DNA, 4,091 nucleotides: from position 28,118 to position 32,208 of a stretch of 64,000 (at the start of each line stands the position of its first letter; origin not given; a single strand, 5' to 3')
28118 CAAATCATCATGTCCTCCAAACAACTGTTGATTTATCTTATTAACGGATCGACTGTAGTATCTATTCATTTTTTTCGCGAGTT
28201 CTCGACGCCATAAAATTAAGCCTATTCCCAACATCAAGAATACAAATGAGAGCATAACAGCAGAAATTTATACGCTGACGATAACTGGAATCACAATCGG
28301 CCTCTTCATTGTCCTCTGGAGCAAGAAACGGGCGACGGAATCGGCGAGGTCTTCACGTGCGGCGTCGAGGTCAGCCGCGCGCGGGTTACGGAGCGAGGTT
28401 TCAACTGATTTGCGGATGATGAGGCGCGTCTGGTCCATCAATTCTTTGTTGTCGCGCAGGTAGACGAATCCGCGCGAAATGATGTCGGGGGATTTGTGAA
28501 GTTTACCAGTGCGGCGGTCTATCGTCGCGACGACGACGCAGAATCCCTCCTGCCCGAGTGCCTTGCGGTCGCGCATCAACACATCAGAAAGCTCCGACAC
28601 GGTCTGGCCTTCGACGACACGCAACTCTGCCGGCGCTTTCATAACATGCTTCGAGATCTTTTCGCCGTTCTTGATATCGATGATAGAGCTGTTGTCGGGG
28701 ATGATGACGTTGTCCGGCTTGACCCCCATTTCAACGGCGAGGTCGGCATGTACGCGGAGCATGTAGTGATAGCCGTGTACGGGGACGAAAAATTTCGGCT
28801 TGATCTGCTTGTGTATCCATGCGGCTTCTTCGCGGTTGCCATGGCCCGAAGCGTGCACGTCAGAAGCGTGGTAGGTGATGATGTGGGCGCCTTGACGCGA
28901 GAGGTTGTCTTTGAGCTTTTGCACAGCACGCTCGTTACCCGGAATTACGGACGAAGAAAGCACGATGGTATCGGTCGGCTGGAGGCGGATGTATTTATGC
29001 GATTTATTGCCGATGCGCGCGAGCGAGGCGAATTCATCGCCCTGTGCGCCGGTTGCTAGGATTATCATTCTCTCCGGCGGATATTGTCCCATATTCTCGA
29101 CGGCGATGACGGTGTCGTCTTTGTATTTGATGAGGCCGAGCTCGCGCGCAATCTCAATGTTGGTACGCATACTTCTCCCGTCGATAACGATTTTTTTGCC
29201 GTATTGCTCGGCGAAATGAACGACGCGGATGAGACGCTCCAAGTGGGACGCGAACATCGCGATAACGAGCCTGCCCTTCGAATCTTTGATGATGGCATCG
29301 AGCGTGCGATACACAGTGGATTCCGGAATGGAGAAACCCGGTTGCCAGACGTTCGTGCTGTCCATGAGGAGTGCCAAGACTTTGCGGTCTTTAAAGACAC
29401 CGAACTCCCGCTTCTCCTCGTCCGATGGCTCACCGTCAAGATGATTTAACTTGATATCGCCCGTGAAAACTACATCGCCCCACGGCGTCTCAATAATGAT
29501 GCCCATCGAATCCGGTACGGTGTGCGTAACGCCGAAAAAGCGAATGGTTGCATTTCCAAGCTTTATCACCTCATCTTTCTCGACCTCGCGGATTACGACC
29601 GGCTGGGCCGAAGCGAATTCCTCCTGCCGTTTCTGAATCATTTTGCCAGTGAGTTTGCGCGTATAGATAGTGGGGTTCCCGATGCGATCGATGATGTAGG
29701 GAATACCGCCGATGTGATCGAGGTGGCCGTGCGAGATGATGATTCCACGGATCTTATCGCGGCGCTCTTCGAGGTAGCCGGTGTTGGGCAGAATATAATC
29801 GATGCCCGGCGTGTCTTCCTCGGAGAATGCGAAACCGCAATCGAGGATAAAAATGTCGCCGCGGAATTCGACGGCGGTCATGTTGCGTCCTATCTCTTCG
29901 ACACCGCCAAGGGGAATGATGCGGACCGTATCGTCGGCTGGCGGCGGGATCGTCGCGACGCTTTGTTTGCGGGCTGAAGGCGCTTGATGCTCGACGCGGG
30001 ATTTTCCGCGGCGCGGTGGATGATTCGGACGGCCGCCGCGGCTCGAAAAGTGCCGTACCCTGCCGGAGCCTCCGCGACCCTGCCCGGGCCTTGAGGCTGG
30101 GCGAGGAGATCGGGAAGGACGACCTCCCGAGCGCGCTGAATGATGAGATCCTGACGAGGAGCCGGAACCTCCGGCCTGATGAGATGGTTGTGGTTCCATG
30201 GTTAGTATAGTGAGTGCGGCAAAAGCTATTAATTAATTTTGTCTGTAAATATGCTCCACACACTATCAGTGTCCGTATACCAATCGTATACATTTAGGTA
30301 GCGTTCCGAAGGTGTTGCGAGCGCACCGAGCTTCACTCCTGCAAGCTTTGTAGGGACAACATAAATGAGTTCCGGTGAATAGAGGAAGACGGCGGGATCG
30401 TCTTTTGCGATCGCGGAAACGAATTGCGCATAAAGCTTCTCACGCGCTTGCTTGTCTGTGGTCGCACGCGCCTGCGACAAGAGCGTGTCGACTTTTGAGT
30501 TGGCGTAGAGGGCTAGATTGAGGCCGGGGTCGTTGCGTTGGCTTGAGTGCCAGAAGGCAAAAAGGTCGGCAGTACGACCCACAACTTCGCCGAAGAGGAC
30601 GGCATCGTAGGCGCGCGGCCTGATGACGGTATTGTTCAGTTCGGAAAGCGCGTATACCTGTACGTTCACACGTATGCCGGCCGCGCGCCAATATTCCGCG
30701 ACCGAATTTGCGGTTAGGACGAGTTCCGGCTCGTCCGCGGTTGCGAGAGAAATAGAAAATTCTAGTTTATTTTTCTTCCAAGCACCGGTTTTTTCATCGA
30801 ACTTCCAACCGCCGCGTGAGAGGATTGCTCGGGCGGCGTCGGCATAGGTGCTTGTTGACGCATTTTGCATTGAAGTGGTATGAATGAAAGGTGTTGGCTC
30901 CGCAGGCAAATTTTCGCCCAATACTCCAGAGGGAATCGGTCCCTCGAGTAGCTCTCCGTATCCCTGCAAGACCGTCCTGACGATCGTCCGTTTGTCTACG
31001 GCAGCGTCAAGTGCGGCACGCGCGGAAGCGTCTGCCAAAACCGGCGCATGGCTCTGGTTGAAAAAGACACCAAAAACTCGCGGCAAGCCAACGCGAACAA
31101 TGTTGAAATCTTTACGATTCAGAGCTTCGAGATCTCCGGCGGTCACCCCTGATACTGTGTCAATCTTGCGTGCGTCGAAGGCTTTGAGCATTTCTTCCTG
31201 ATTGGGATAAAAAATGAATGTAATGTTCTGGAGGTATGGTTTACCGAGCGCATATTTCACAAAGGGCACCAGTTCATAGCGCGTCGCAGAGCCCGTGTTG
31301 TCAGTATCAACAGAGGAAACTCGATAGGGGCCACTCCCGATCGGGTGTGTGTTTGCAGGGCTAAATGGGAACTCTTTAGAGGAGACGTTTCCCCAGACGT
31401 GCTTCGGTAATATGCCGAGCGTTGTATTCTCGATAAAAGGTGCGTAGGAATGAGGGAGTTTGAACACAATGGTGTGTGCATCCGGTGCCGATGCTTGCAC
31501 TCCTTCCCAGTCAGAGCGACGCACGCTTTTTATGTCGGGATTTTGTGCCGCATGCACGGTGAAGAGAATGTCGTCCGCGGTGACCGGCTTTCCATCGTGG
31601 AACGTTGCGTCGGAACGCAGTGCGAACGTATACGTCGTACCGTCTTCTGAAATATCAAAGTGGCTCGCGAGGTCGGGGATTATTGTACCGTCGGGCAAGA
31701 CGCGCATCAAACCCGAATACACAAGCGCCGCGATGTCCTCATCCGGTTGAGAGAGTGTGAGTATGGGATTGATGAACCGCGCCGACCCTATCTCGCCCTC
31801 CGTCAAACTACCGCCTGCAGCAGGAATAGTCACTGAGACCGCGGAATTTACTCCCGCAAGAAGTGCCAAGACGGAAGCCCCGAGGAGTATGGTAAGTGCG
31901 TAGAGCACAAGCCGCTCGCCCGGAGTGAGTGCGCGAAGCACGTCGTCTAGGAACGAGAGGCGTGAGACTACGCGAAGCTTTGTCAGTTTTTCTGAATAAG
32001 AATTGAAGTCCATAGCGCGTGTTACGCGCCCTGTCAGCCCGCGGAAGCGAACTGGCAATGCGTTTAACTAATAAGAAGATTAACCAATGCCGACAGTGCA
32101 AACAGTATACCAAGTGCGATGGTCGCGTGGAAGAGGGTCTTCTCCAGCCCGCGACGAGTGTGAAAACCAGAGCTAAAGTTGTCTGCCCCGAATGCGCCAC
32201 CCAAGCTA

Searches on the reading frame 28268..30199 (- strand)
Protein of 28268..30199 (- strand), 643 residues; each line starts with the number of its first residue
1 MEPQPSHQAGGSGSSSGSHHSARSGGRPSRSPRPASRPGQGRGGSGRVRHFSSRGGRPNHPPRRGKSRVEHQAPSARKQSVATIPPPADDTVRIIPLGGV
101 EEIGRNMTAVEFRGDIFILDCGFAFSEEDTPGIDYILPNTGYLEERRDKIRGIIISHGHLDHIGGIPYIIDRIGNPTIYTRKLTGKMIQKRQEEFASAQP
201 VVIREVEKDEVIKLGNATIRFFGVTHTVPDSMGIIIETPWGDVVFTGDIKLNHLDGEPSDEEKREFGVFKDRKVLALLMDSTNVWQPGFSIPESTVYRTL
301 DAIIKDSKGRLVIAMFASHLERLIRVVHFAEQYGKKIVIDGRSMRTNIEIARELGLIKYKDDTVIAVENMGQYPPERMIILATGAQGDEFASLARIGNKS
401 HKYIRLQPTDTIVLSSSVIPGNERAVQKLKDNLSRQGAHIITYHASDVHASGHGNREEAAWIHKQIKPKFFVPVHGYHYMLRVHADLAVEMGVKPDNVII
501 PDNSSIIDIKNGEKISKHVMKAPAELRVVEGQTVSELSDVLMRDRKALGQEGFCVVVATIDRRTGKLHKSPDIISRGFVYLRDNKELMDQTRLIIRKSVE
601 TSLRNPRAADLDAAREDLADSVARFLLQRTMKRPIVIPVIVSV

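Call 17: search_protein_families(library=pfam, proteins=[window:28268-30199:-], max_evalue=0.001)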
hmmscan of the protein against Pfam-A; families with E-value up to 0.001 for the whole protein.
window:28268-30199:- (643 aa): 5 families
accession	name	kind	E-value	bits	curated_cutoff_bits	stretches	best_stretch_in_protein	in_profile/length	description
PF22505.1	RNase_J_b_CASP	-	2.9e-41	140.6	27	1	308-433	1-126/126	Ribonuclease J, beta-CASP domain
PF17770.6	RNase_J_C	-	2e-23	83.7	23.8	1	542-643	2-102/102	Ribonuclease J C-terminal domain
PF00753.33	Lactamase_B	-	1.5e-16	61.4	22.7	1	105-260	6-161/196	Metallo-beta-lactamase superfamily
PF12706.13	Lactamase_B_2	-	1.7e-13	51.1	27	1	143-251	24-145/200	Beta-lactamase superfamily domain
PF07521.17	RMMBL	-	5.8e-07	29.8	21.6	1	447-498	10-60/63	Zn-dependent metallo-hydrolase RNA specificity domain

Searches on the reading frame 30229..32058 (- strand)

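Call 17: search_protein_families(library=pfam, proteins=[window:30229-32058:-], max_evalue=0.001)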
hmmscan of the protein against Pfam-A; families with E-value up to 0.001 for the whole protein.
window:30229-32058:- (609 aa): 1 family
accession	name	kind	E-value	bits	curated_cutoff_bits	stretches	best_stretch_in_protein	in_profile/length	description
PF00496.27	SBP_bac_5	-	4.1e-63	214.1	32.4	1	125-494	1-349/368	Bacterial extracellular solute-binding proteins, family 5 Middle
